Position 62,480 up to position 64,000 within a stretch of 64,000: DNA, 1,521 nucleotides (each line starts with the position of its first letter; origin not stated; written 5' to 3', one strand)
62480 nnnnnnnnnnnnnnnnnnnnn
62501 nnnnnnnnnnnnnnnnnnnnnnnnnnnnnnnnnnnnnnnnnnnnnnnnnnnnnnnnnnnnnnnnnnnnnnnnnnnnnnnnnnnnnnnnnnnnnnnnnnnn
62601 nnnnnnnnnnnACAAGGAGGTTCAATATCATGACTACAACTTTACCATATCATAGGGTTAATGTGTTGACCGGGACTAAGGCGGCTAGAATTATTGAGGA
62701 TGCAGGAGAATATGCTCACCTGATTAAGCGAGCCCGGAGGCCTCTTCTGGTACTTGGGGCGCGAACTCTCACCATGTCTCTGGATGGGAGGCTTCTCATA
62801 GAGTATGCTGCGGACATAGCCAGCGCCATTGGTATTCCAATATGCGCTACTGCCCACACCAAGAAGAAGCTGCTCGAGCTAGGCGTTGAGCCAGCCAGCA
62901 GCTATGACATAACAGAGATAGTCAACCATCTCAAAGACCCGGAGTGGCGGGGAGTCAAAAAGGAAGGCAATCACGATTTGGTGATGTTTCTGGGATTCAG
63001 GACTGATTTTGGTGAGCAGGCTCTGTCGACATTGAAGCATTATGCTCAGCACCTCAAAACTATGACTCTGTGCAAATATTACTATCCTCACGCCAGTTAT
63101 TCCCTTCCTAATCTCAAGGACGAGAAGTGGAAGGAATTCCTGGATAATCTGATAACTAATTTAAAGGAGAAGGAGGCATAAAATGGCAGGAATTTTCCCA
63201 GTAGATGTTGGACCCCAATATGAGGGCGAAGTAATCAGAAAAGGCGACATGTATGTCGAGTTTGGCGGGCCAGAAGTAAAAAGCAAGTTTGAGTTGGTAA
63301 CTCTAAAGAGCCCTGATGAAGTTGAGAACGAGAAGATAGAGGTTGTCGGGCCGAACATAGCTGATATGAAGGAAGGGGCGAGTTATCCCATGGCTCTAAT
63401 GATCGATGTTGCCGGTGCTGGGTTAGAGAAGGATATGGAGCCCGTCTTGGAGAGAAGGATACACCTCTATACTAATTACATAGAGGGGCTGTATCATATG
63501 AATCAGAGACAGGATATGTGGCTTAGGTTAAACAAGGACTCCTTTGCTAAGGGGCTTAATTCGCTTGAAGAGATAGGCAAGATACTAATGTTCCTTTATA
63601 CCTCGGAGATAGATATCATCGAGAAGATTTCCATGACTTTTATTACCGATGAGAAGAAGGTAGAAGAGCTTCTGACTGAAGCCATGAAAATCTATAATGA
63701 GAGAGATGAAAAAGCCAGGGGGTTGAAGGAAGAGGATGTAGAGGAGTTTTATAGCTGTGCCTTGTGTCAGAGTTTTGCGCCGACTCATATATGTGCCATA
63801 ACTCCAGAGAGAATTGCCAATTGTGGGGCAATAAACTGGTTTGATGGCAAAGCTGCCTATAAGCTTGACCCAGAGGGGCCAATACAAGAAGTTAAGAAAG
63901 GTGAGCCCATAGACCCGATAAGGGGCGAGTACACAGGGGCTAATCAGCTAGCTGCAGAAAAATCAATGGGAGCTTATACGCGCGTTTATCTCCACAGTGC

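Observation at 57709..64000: Hybrid bacterial/archaeal acetyl-CoA decarbonylase/synthase operon: acsE-acsD-cdhA(archaeal alpha)-unknown-cdhB(epsilon)-cdhC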

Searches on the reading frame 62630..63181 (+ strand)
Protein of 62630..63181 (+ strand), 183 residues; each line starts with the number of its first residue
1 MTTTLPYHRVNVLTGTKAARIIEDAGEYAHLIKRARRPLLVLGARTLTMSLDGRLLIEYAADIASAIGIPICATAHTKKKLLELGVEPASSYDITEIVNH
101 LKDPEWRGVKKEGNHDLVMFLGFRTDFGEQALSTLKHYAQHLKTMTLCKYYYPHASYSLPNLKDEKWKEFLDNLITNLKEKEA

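Call 6: search_protein_families(library=pfam, proteins=[window:62630-63181:+], max_evalue=0.01)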
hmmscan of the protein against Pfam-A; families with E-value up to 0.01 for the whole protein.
window:62630-63181:+ (183 aa): 1 family
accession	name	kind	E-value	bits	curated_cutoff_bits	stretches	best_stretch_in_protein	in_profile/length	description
PF02552.22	CO_dh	-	1.3e-29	103.6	21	1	4-172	5-165/168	CO dehydrogenase beta subunit/acetyl-CoA synthase epsilon subunit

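Call 7: search_protein_families(library=ncbifam, proteins=[window:62630-63181:+], max_evalue=0.01)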
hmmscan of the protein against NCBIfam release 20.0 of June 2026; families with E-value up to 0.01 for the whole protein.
window:62630-63181:+ (183 aa): 1 family
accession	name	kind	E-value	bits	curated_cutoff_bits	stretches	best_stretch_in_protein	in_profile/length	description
TIGR00315.1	cdhB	equivalog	1.7e-40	138.7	101.2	1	11-176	4-161/162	CO dehydrogenase/acetyl-CoA synthase complex subunit epsilon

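Call 8: find_encoding_contigs(protein=window:62630-63181:+, flank=10000, max_places=6)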
Protein window:62630-63181:+ (183 aa): 4 contigs read that carry it; 4 places shown.
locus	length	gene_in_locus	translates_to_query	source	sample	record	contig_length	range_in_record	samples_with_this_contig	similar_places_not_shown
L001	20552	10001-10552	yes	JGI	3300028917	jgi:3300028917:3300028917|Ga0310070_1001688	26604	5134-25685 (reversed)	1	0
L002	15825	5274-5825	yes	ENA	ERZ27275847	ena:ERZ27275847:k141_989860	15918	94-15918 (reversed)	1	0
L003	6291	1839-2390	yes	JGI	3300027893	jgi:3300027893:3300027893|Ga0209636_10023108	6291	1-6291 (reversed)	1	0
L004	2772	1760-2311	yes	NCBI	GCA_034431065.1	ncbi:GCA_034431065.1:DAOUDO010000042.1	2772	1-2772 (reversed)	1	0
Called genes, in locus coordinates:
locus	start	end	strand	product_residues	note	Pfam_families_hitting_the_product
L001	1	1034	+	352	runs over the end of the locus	PF01018:GTP1_OBG, PF01926:MMR_HSR1, PF02421:FeoB_N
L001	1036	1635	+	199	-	PF01467:CTP_transf_like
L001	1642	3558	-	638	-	PF02518:HATPase_c, PF00204:DNA_gyraseB, PF01751:Toprim, PF00986:DNA_gyraseB_C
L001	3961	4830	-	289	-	PF02754:CCG (faint)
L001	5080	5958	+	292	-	PF03599:CdhD (weak), PF00809:Pterin_bind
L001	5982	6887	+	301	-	PF03599:CdhD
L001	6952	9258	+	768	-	PF03063:Prismane, PF13187:Fer4_9 (weak)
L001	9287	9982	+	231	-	PF02593:DUF166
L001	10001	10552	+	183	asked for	PF02552:CO_dh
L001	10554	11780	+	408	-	PF03598:CdhC, PF19436:ACS_CODH_B_C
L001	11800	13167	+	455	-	PF04060:FeS, PF03599:CdhD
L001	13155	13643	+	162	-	PF01257:2Fe-2S_thioredx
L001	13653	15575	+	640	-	PF01512:Complex1_51K, PF10589:NADH_4Fe-4S, PF13237:Fer4_10 (weak), PF12838:Fer4_7 (weak)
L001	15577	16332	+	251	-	PF00142:Fer4_NifH (faint), PF01656:CbiA, PF02374:ArsA_ATPase, PF06564:CBP_BcsQ (faint), PF10609:ParA (weak), PF13614:AAA_31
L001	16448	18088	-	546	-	PF02518:HATPase_c, PF13589:HATPase_c_3, PF01119:DNA_mis_repair, PF08676:MutL_C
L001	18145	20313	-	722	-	PF00580:UvrD-helicase, PF01443:Viral_helicase1 (faint), PF13245:AAA_19, PF13604:AAA_30 (faint), PF13361:UvrD_C, PF13538:UvrD_C_2, PF21196:PcrA_UvrD_tudor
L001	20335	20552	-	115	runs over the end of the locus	-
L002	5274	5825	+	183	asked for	PF02552:CO_dh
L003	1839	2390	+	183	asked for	PF02552:CO_dh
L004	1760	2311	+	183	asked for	PF02552:CO_dh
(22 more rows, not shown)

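Call 30: search_protein_families(library=ncbifam, proteins=[L001:11800-13167:+, L001:13155-13643:+, L001:13653-15575:+, L001:15577-16332:+], max_evalue=0.00001)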
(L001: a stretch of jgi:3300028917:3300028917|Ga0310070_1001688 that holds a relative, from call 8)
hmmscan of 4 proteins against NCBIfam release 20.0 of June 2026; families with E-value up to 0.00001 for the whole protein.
L001:11800-13167:+ (455 aa): 3 families
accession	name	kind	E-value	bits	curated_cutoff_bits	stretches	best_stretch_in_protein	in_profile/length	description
NF003195.0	PRK04165.1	equivalog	1.3e-171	571.5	306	1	1-449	1-446/450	acetyl-CoA decarbonylase/synthase complex subunit gamma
NF043039.1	HgcAB_like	equivalog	1.7e-21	77.2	285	1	322-448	12-137/350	HgcAB-like fusion protein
NF040863.1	HgcA_corrinoid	equivalog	8.7e-16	58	275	1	321-446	25-149/325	mercury methylation corrinoid protein HgcA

L001:13155-13643:+ (162 aa): 9 families
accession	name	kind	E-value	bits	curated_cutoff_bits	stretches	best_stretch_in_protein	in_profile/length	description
NF005722.0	PRK07539.1-2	equivalog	1.6e-41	142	141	1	3-150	8-155/157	NADH-quinone oxidoreductase subunit NuoE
TIGR01958.1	nuoE_fam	subfamily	1.6e-38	132.1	142.4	1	14-150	10-146/148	NADH-quinone oxidoreductase subunit NuoE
NF005747.0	PRK07571.1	equivalog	2.7e-36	124.8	224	1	17-150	34-167/173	bidirectional hydrogenase complex protein HoxE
NF005725.0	PRK07539.1-5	equivalog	5.9e-33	114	220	1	14-152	33-172/174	NADH-quinone oxidoreductase subunit NuoE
NF004638.0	PRK05988.1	equivalog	6.9e-33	113.7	198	1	5-151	11-157/159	formate dehydrogenase subunit gamma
NF005721.0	PRK07539.1-1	equivalog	1.7e-31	109.6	308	1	3-156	29-182/292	NADH-quinone oxidoreductase subunit NuoE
NF005723.0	PRK07539.1-3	equivalog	3.1e-26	92.2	226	1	14-150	18-155/158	NADH-quinone oxidoreductase subunit NuoE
NF005724.0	PRK07539.1-4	equivalog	2.7e-25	89.6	280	1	14-154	34-175/240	NADH-quinone oxidoreductase subunit NuoE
NF009040.0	PRK12373.1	equivalog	3.5e-20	73.1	514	1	14-150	31-168/400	NADH-quinone oxidoreductase subunit E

L001:13653-15575:+ (640 aa): 12 families
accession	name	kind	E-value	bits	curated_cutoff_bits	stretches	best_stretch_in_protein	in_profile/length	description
TIGR01959.1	nuoF_fam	equivalog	2e-140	467.8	558.65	1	148-544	12-410/410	NADH-quinone oxidoreductase subunit NuoF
NF010120.0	PRK13596.1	equivalog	1.3e-111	373.3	389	1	152-548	22-421/433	NADH-quinone oxidoreductase subunit NuoF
NF008436.0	PRK11278.1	equivalog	4.3e-106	355.5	749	1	146-547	23-429/448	NADH-quinone oxidoreductase subunit NuoF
TIGR01945.1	rnfC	subfamily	1.8e-13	49.8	245.95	1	164-272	115-221/435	RnfABCDGE type electron transport complex subunit C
NF003454.1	PRK05035.1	equivalog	2.8e-12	45.9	345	1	165-273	118-223/556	electron transport complex subunit RsxC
TIGR04481.1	PR_assoc_PrdC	equivalog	3.6e-11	42.5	490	1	170-275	73-174/425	proline reductase-associated electron transfer protein PrdC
TIGR04105.1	FeFe_hydrog_B1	subfamily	6.4e-09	35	450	1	558-621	104-165/462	monomeric [FeFe] hydrogenase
NF058577.1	FdxA_fam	equivalog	9.4e-08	32.1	65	1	561-610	3-50/52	4Fe-4S ferredoxin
TIGR02700.1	flavo_MJ0208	hypoth_equivalog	1.4e-06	27.8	251.35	1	557-615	140-194/234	dihydromethanopterin reductase (acceptor)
NF005504.0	PRK07118.1-3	equivalog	1.7e-06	27.6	437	1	569-632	222-282/293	Fe-S cluster domain-containing protein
NF041613.1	fdxn_Azotob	equivalog_domain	3.8e-06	27.1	195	0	31-105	23-95/107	2Fe-2S ferredoxin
NF045874.1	Vhu_polyferre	exception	8.3e-06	24.8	600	1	565-615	128-174/381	F420-non-reducing hydrogenase associated-polyferredoxin VhuB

L001:15577-16332:+ (251 aa): 8 families
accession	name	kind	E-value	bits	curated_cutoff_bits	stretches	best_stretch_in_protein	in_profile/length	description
TIGR01969.1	minD_arch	subfamily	3.9e-16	59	201.75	1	115-245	97-226/251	cell division ATPase MinD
NF041546.1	ParA_partition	equivalog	3.6e-14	52.8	180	1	113-231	63-186/203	ParA family partition ATPase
TIGR01968.1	minD_bact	equivalog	3.2e-13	49.7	212.9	1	114-231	99-219/261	septum site-determining protein MinD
TIGR03371.1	cellulose_yhjQ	equivalog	1.1e-10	41.4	157.85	1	4-64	3-65/246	cellulose biosynthesis protein BcsQ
TIGR03815.1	CpaE_hom_Actino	equivalog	1.6e-09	37.3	154.45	1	4-247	113-338/340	septum site-determining protein Ssd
TIGR00345.1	GET3_arsA_TRC40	subfamily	1.3e-06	28.1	135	1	7-82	2-76/299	TRC40/GET3/ArsA family transport-energizing ATPase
TIGR01281.1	DPOR_bchL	equivalog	1.3e-06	28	345.15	1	4-237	2-227/268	ferredoxin:protochlorophyllide reductase (ATP-dependent) iron-sulfur ATP-binding protein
NF041136.1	MrpORP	equivalog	3e-06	26.8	450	0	5-38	9-43/365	iron-sulfur cluster carrier protein MrpORP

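Call 53: search_solved_structures(query=L001:13653-15575:+, max_evalue=1e-20)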
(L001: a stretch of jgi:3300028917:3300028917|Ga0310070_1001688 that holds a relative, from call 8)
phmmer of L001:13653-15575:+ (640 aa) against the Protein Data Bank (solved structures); distinct sequences matched with E-value up to 1e-20: 63 (the best 60 are shown).
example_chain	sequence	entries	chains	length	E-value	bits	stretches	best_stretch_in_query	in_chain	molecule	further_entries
9bov_B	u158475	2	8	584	1.6e-222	743.8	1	25-608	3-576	NADH dehydrogenase (Quinone)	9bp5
7t2r_B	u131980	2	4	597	4.2e-222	742.4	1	24-609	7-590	NiFe hydrogenase subunit B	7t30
9n5u_B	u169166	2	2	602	3.9e-218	729.3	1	21-614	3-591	NfnB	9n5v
8oh5_B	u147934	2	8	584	1.9e-215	720.4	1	25-609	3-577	NAD-reducing hydrogenase subunit HoxF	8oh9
7q4v_B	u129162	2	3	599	4e-210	702.8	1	25-609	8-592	Iron hydrogenase HydB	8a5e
8a6t_B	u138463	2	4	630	1.1e-198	665.1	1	51-610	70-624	Electron bifurcating hydrogenase subunit HydB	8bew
7q4w_B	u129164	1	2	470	3.7e-192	643.5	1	149-609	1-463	Iron hydrogenase HydB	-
7p5h_B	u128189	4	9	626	4.9e-186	623.2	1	19-610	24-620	Fe-hydrogenase, subunit beta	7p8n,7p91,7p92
9mqx_B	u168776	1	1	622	1e-175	589.2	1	28-611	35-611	NADH:ubiquinone oxidoreductase, NADH-binding (51 kD) subunit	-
6vw7_B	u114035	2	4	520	1.5e-124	420.1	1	31-540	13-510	NAD-dependent formate dehydrogenase beta subunit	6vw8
2fug_1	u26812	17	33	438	2.3e-110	373.2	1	139-548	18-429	NADH-quinone oxidoreductase chain 1 | NADH-QUINONE OXIDOREDUCTASE SUBUNIT 1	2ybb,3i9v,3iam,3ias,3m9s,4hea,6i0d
9wxb_C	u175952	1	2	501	2.8e-109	369.7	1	31-540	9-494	Formate dehydrogenase beta subunit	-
9fii_B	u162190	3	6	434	1e-106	361.2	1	132-543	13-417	NADH-quinone oxidoreductase subunit F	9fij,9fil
6hl2_B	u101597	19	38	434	3.7e-106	359.3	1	132-543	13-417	NADH-quinone oxidoreductase subunit F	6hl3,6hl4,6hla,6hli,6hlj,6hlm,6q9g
7q5y_C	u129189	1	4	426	3.8e-106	359.3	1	132-543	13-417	NADH-quinone oxidoreductase subunit F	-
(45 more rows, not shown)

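Call 54: search_solved_structures(query=L001:15577-16332:+, max_evalue=0.001)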
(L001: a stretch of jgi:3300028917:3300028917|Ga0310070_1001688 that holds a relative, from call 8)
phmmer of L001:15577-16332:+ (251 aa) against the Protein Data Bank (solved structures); distinct sequences matched with E-value up to 0.001: 20.
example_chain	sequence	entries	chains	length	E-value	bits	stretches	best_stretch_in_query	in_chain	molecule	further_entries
3kje_A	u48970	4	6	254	5e-22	81.8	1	5-231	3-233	CO dehydrogenase/acetyl-CoA synthase complex, accessory protein CooC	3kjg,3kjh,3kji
4v03_A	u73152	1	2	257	3.7e-11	46.2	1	124-236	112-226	SITE-DETERMINING PROTEIN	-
4v02_A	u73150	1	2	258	3.6e-10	43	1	124-236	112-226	SITE-DETERMINING PROTEIN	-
1ion_A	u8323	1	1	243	9.3e-09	38.4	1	121-235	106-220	PROBABLE CELL DIVISION INHIBITOR MIND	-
9nbl_A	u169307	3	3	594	1.3e-08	37.9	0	6-60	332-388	Arsenite transporter ATPase-like protein,arsA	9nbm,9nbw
1g3q_A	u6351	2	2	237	4.6e-08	36.1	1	121-235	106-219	CELL DIVISION INHIBITOR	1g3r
3ea0_A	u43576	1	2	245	6e-08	35.7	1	76-237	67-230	ATPase, ParA family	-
6non_A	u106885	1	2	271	1.4e-07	34.6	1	3-180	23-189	Cobyrinic acid ac-diamide synthase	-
6noo_A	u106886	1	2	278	1.5e-07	34.4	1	3-180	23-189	Maintenance of carboxysome positioning A protein, MCDA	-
9nbo_A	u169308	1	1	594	2.9e-07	33.5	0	6-60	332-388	Arsenite transporter ATPase-like protein,arsA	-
1f48_A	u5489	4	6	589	7.1e-07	32.2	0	5-99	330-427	ARSENITE-TRANSLOCATING ATPASE | ARSENICAL PUMP-DRIVING ATPASE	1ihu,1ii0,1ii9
1hyq_A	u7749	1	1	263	8.4e-07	32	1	4-239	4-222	CELL DIVISION INHIBITOR (MIND-1)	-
5zme_A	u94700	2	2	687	1.5e-06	31.1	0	5-49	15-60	ATPase ARSA1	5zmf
6nop_B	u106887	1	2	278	1.9e-06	30.8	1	3-180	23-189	Cobyrinic acid ac-diamide synthase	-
3zq6_A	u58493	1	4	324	2.3e-05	27.3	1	2-94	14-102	PUTATIVE ARSENICAL PUMP-DRIVING ATPASE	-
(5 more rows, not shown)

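Call 67: list_cluster_members(proteins=[window:62630-63181:+, window:61916-62611:+, window:59581-61887:+])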
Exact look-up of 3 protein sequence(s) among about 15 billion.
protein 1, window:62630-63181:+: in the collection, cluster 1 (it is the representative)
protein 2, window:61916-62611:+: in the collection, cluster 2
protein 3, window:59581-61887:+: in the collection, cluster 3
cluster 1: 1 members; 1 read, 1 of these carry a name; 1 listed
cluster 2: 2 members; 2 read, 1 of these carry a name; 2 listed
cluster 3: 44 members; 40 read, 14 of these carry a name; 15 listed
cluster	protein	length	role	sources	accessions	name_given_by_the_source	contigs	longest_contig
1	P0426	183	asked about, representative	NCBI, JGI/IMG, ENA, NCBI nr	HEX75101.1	MAG TPA: CO dehydrogenase/acetyl-CoA synthase complex subunit epsilon [Dehalococcoidia ... | CO dehydrogenase/acetyl-CoA synthase complex subunit epsilon [Dehalococcoidia bacterium]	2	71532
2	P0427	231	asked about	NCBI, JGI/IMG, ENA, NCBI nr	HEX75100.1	MAG TPA: thymidylate synthase [Dehalococcoidia bacterium] | thymidylate synthase [Dehalococcoidia bacterium]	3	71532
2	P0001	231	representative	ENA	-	-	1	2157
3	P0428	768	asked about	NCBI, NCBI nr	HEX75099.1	MAG TPA: CO dehydrogenase/acetyl-CoA synthase complex subunit epsilon [Dehalococcoidia ... | CO dehydrogenase/acetyl-CoA synthase complex subunit epsilon [Dehalococcoidia bacterium]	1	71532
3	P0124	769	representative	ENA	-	-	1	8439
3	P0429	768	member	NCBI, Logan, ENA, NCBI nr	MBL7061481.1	MAG: CO dehydrogenase/acetyl-CoA synthase complex subunit epsilon [Dehalococcoidia ... | CO dehydrogenase/acetyl-CoA synthase complex subunit epsilon [Dehalococcoidia bacterium]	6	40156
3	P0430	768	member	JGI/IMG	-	acetyl-CoA decarbonylase/synthase complex subunit alpha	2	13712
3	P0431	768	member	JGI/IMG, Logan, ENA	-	acetyl-CoA decarbonylase/synthase complex subunit alpha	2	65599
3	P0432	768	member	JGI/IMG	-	acetyl-CoA decarbonylase/synthase complex subunit alpha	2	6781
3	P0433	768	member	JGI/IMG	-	acetyl-CoA decarbonylase/synthase complex subunit alpha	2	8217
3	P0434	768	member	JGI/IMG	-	acetyl-CoA decarbonylase/synthase complex subunit alpha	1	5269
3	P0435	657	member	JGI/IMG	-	acetyl-CoA decarbonylase/synthase complex subunit alpha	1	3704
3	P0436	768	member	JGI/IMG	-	acetyl-CoA decarbonylase/synthase complex subunit alpha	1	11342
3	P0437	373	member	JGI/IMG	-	acetyl-CoA decarbonylase/synthase complex subunit alpha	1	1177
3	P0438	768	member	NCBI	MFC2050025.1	CO dehydrogenase/acetyl-CoA synthase complex subunit alpha [Chloroflexota bacterium]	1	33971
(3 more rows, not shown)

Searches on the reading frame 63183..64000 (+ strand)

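Call 6: search_protein_families(library=pfam, proteins=[window:63183-64000:+], max_evalue=0.01)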
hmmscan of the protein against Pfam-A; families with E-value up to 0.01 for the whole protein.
window:63183-64000:+ (272 aa): 2 families
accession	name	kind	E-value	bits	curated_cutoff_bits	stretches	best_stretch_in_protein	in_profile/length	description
PF03598.20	CdhC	-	3e-61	206.3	24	1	5-160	1-155/155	CO dehydrogenase/acetyl-CoA synthase complex beta subunit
PF19436.4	ACS_CODH_B_C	-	3.1e-36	125.6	25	1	171-271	1-101/245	ACS/CODH beta subunit C-terminal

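Call 7: search_protein_families(library=ncbifam, proteins=[window:63183-64000:+], max_evalue=0.01)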
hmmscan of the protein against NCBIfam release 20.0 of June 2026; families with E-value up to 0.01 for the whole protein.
window:63183-64000:+ (272 aa): 4 families
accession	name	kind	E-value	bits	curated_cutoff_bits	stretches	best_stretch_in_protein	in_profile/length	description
NF003379.0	PRK04456.1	domain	1.5e-121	406.3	372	1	4-272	4-271/464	acetyl-CoA decarbonylase/synthase complex subunit beta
TIGR00316.1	cdhC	equivalog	6.6e-112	374.7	355.95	1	5-272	5-268/460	CO dehydrogenase/CO-methylating acetyl-CoA synthase complex subunit beta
NF007078.0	PRK09529.1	subfamily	1.2e-109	367.4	809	1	6-272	303-568/710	bifunctional acetyl-CoA decarbonylase/synthase complex subunit alpha/beta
NF040764.1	CODH_ACS_al_bet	equivalog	2.4e-106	356.6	800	1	6-272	298-563/705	acetyl-CoA decarbonylase/synthase complex subunit alpha/beta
